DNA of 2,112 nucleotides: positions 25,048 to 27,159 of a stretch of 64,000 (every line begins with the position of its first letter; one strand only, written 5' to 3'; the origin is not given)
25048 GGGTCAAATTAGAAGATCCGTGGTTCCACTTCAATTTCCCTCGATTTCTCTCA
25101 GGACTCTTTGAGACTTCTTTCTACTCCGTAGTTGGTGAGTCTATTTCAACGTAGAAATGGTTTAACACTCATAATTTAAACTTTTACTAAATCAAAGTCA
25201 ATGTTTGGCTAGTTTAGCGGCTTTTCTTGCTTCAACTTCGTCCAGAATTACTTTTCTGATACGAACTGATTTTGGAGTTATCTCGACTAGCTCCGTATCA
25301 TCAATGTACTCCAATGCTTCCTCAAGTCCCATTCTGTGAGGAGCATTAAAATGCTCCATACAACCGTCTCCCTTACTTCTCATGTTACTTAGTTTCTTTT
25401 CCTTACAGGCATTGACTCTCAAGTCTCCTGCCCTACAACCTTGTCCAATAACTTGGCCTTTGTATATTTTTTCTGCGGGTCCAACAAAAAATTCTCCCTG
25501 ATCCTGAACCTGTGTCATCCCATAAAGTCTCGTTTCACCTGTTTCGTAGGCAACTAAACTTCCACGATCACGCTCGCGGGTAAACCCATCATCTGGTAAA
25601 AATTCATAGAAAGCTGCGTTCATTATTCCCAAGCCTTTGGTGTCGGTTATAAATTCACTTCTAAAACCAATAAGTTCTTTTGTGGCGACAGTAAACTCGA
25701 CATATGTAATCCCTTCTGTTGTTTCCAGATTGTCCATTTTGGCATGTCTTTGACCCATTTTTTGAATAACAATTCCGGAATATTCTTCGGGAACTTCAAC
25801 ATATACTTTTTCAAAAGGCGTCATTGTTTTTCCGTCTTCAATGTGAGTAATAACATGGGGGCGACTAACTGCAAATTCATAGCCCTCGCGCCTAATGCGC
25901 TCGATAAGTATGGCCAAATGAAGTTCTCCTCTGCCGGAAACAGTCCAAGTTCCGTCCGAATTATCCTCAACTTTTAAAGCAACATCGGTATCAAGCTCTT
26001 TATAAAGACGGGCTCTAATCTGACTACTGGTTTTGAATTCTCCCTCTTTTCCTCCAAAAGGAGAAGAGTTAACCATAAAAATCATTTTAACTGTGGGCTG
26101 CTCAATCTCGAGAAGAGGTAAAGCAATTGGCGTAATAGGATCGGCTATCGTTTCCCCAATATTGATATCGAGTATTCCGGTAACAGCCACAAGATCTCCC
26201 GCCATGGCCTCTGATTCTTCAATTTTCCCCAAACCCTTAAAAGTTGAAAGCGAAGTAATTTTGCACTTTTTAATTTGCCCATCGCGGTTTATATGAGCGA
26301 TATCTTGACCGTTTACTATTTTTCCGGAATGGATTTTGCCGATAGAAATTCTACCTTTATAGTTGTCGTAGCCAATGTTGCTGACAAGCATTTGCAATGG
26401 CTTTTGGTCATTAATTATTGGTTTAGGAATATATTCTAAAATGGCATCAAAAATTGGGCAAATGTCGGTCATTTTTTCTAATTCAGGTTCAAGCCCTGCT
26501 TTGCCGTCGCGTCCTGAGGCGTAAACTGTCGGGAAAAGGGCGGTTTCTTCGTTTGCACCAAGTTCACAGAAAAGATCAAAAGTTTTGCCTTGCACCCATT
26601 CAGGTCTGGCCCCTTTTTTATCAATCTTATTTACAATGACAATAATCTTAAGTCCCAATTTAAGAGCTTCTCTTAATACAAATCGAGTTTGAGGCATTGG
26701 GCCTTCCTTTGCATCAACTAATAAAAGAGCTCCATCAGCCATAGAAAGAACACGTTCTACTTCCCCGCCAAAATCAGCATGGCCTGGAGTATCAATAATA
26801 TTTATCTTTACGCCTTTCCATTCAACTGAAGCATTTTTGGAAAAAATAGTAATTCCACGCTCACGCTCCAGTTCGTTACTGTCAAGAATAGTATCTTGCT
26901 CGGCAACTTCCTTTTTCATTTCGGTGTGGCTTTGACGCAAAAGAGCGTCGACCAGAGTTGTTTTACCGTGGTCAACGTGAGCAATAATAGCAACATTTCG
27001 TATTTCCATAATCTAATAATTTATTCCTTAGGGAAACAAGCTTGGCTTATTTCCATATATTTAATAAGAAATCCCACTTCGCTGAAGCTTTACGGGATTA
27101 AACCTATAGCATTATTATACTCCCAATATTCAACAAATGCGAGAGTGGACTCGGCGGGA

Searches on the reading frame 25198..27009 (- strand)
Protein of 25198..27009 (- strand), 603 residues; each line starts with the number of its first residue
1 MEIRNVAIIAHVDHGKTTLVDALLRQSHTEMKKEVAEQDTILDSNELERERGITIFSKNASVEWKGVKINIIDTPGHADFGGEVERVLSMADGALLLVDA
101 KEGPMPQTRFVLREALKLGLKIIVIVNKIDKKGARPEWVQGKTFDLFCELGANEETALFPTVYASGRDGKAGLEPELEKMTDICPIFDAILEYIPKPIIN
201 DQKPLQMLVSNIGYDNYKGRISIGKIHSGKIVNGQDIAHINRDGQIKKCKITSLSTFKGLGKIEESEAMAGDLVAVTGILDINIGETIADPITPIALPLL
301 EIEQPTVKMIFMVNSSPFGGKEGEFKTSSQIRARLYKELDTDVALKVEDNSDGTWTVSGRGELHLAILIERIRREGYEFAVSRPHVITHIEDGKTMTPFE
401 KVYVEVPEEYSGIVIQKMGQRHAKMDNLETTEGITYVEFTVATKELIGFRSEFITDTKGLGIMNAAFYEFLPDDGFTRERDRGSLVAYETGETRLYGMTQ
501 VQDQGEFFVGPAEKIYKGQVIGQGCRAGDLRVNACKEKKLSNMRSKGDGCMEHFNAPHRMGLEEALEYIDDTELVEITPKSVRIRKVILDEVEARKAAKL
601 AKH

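Call 7: search_protein_families(library=ncbifam, proteins=[window:25198-27009:-], max_evalue=0.00001)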
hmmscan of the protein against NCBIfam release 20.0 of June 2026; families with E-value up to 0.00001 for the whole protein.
window:25198-27009:- (603 aa): 36 families (the best 25 are shown)
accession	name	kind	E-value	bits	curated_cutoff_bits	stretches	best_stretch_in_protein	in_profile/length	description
TIGR01394.1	TypA_BipA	equivalog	4.8e-245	814.3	757.3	1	3-595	1-593/594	translational GTPase TypA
NF007583.0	PRK10218.1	equivalog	5.8e-185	615.8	1260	1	2-602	4-605/607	ribosome-dependent GTPase TypA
TIGR00484.1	EF-G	equivalog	1.8e-61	208.2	659.4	2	2-140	9-148/691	elongation factor G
TIGR00490.1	aEF-2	equivalog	4e-59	200.4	738.45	2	3-131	19-150/720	elongation factor EF-2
NF009381.0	PRK12740.1-5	subfamily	1.2e-55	189.2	583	2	2-134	8-141/692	elongation factor G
TIGR01393.1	lepA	equivalog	3e-54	184.4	533.9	1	2-411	2-390/595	translation elongation factor 4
NF012153.1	tet_protect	equivalog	4e-53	180.6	775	2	5-139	2-137/614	tetracycline resistance ribosomal protection protein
NF000120.3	47473_otr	exception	9e-41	140.1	900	1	5-138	4-138/608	tetracycline resistance ribosomal protection protein Otr(A)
NF009377.1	PRK12740.1-1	equivalog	3.1e-40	138.3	890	2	2-134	12-145/700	elongation factor G-like protein EF-G2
NF009891.0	PRK13351.1-1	equivalog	3.8e-38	131.5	597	2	2-134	8-141/681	elongation factor G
NF012154.0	tet_protect_Q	exception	5.9e-36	124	1425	1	1-135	1-136/638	tetracycline resistance ribosomal protection protein Tet(Q)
NF058620.1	EFG2_Bacteroid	exception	4.9e-35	121.1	1000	1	2-134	8-141/717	elongation factor G2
NF033148.1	tet_protect_M_W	exception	1.3e-34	119.5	1100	1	1-134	1-135/639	TetM/TetW/TetO/TetS family tetracycline resistance ribosomal protection protein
NF012155.1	tet_protect_M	exception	4.1e-32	111.2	1420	1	1-134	1-135/639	tetracycline resistance ribosomal protection protein Tet(M)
NF009379.0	PRK12740.1-3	equivalog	2.2e-31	109.2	513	2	2-134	7-140/674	elongation factor G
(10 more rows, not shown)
